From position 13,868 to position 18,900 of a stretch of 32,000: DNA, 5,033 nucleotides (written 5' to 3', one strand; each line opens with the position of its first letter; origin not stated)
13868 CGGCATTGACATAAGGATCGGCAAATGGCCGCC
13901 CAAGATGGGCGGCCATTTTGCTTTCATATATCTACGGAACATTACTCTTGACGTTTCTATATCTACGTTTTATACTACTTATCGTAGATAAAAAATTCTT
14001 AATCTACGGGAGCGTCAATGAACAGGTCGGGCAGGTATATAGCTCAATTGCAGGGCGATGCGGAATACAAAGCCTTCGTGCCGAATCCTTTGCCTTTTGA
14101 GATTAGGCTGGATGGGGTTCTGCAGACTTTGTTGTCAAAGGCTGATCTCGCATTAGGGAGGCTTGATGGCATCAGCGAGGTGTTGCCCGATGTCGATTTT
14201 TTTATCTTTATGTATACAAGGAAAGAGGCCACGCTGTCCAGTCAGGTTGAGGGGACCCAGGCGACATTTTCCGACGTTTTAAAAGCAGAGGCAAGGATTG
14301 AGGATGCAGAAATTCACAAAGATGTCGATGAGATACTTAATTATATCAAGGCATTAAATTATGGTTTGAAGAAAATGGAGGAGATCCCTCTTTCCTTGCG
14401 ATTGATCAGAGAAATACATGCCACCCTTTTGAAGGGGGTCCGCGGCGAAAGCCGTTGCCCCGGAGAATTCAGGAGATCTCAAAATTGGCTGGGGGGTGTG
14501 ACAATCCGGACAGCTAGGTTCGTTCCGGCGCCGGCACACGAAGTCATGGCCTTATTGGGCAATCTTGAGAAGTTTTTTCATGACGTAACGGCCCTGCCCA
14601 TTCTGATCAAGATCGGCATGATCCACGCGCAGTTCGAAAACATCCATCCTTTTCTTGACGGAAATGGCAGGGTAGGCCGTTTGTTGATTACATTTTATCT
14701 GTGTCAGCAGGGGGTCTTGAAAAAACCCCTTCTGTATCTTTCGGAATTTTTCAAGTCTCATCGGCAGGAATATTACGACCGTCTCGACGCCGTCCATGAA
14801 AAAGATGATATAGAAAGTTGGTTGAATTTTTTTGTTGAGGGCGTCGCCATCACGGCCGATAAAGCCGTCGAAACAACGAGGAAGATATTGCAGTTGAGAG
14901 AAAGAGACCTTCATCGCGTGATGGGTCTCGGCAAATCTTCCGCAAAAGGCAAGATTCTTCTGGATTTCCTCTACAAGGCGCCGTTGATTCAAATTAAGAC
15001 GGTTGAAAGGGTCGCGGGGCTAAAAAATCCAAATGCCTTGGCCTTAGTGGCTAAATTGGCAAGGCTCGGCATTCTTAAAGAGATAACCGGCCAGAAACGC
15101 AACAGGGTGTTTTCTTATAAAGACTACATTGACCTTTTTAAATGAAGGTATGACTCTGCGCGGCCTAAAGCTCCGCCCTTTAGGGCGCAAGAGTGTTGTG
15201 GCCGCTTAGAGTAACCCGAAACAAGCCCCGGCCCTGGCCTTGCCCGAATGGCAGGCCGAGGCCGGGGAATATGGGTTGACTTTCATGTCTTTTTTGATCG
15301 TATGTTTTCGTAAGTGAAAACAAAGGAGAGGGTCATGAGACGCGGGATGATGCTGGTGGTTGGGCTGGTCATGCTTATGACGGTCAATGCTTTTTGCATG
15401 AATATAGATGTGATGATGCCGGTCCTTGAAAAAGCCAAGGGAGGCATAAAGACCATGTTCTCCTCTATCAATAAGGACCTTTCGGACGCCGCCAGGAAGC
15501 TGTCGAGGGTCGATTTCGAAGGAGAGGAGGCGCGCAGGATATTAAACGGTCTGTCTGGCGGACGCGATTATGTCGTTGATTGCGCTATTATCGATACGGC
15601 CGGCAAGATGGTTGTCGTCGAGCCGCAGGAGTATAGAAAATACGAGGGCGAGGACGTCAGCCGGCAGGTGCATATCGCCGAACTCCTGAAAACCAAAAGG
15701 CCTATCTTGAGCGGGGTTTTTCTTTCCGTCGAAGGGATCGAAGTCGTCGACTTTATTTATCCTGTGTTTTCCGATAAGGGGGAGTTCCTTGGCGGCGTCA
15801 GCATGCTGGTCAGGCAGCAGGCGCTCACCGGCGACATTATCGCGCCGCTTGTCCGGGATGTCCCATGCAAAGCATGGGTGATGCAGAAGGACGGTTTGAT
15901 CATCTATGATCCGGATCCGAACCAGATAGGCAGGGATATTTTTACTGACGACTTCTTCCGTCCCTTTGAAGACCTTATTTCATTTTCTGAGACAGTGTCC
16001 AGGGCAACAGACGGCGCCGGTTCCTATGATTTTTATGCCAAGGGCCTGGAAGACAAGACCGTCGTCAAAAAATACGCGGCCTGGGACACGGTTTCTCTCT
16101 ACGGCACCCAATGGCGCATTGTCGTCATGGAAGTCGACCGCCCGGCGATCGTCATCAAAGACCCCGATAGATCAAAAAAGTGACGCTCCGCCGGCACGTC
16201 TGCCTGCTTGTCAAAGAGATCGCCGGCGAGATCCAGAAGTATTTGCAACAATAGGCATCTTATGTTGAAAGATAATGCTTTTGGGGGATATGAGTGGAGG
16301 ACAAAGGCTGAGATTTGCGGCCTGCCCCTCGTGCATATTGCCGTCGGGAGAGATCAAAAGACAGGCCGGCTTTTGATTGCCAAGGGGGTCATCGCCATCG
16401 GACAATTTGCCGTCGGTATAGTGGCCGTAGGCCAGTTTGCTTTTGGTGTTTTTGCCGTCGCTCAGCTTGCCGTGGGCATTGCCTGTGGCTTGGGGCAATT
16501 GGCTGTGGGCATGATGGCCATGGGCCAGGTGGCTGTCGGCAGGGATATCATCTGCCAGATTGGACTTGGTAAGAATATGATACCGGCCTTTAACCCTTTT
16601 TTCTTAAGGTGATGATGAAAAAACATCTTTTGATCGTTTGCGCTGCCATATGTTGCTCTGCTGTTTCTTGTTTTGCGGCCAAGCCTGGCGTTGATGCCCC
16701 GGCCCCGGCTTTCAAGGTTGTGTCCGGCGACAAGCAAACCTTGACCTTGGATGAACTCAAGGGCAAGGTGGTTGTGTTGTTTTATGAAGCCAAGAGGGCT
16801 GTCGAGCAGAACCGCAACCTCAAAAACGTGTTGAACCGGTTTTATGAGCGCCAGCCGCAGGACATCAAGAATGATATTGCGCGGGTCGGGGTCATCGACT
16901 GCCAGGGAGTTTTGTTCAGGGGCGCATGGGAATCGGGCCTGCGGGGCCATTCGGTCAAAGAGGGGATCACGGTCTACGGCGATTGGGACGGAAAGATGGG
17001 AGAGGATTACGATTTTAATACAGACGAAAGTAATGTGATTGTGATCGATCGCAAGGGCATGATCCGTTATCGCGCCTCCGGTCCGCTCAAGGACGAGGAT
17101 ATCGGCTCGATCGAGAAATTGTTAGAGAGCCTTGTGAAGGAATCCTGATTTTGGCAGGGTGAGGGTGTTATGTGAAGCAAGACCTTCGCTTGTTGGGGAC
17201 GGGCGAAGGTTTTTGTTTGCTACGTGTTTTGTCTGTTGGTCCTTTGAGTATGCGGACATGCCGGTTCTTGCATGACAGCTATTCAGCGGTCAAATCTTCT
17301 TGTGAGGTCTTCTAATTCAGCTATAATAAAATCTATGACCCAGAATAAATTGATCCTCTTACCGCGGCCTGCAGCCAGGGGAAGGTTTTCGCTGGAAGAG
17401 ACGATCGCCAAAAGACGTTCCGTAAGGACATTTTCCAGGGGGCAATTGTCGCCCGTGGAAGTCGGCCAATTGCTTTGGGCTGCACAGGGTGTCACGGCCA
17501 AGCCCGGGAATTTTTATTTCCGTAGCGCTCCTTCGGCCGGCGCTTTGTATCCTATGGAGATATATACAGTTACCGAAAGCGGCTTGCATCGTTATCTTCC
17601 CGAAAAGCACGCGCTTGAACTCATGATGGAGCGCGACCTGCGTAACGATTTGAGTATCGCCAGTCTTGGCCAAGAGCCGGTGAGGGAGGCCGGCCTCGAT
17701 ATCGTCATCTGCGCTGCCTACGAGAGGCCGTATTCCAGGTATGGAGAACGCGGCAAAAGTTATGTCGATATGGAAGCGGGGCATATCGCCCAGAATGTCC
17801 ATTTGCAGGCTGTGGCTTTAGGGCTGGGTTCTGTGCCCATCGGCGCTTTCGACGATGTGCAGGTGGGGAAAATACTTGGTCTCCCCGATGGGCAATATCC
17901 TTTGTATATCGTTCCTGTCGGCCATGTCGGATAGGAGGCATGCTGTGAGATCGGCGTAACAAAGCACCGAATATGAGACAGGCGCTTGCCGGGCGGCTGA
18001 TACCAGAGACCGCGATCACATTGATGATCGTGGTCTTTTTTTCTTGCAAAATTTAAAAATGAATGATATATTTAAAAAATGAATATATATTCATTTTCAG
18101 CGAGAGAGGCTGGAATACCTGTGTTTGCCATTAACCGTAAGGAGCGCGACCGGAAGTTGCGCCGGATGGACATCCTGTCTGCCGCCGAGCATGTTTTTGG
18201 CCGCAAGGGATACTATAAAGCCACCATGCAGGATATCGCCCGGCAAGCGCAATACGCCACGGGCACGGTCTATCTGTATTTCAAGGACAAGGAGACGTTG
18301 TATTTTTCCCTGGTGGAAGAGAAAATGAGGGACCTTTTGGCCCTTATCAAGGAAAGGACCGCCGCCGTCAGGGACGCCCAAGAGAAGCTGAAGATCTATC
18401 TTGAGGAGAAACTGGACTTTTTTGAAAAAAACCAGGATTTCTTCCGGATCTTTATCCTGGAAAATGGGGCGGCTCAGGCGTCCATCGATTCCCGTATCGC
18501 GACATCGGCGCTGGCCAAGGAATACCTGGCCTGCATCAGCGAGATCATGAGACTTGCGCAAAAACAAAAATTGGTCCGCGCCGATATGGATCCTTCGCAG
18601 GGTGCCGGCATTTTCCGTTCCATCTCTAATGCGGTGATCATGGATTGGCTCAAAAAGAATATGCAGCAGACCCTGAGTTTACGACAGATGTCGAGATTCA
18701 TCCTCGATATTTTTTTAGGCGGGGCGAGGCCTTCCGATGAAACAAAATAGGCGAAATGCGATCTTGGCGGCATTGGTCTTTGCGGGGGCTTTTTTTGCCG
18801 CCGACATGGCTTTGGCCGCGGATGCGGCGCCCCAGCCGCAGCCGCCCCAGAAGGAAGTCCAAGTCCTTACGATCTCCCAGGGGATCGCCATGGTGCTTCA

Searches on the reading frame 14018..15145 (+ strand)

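Call 12: search_protein_families(library=pfam, proteins=[window:14018-15145:+])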
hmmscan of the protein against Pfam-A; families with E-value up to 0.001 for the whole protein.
window:14018-15145:+ (375 aa): 2 families
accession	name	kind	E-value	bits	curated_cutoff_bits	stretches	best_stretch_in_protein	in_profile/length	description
PF13784.11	Fic_N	-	2.3e-27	95.3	26.7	1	38-117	3-81/82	Fic/DOC family N-terminal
PF02661.23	Fic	-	3.4e-20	73.1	24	1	124-228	1-93/93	Fic/DOC family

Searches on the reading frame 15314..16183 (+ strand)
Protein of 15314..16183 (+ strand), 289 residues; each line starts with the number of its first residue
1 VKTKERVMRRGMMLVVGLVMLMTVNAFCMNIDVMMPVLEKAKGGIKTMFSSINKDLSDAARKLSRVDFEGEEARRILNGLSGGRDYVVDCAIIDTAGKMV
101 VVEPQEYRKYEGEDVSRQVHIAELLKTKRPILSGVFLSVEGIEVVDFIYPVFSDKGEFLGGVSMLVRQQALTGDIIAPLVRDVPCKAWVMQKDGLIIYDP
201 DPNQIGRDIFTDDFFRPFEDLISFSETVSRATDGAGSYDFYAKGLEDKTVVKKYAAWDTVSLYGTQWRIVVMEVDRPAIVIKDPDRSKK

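Call 57: search_protein_families(library=pfam, proteins=[window:15314-16183:+], max_evalue=0.00001)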
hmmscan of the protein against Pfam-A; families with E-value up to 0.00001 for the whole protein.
window:15314-16183:+ (289 aa): 2 families
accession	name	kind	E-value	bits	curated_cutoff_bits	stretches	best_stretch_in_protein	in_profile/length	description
PF22309.2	HK-GC-Chemotax_sensor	-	2.3e-39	134.7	27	1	48-166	2-120/122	HK/GC/Chemotaxis protein-like, sensor domain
PF02743.24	dCache_1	-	4.5e-13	49.7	45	1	63-271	40-239/240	Cache domain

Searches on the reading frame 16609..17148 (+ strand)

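Call 57: search_protein_families(library=pfam, proteins=[window:16609-17148:+], max_evalue=0.00001)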
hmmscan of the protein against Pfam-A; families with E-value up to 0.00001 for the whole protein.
window:16609-17148:+ (179 aa): 1 family
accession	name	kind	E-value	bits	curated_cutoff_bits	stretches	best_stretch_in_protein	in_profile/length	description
PF08534.16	Redoxin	-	1.4e-06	28.6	26.6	0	29-58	3-34/148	Redoxin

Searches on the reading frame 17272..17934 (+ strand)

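Call 57: search_protein_families(library=pfam, proteins=[window:17272-17934:+], max_evalue=0.00001)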
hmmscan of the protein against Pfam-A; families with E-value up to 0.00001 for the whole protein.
window:17272-17934:+ (220 aa): 1 family
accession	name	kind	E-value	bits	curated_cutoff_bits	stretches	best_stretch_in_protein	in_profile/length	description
PF00881.29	Nitroreductase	-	8.7e-30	104.5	23.5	1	45-218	1-167/167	Nitroreductase family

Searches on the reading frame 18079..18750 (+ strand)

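Call 57: search_protein_families(library=pfam, proteins=[window:18079-18750:+], max_evalue=0.00001)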
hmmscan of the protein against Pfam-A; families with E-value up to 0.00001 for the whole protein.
window:18079-18750:+ (223 aa): 3 families
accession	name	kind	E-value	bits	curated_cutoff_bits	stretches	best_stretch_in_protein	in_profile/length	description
PF00440.29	TetR_N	-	2.7e-15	56.3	24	1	32-76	1-45/47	Bacterial regulatory proteins, tetR family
PF08359.16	TetR_C_4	-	6.5e-07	30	21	1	80-198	2-118/133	YsiA-like protein, C-terminal region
PF17938.6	TetR_C_29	-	2.3e-06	28.2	26.2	1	103-205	4-112/119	Tetracyclin repressor-like, C-terminal domain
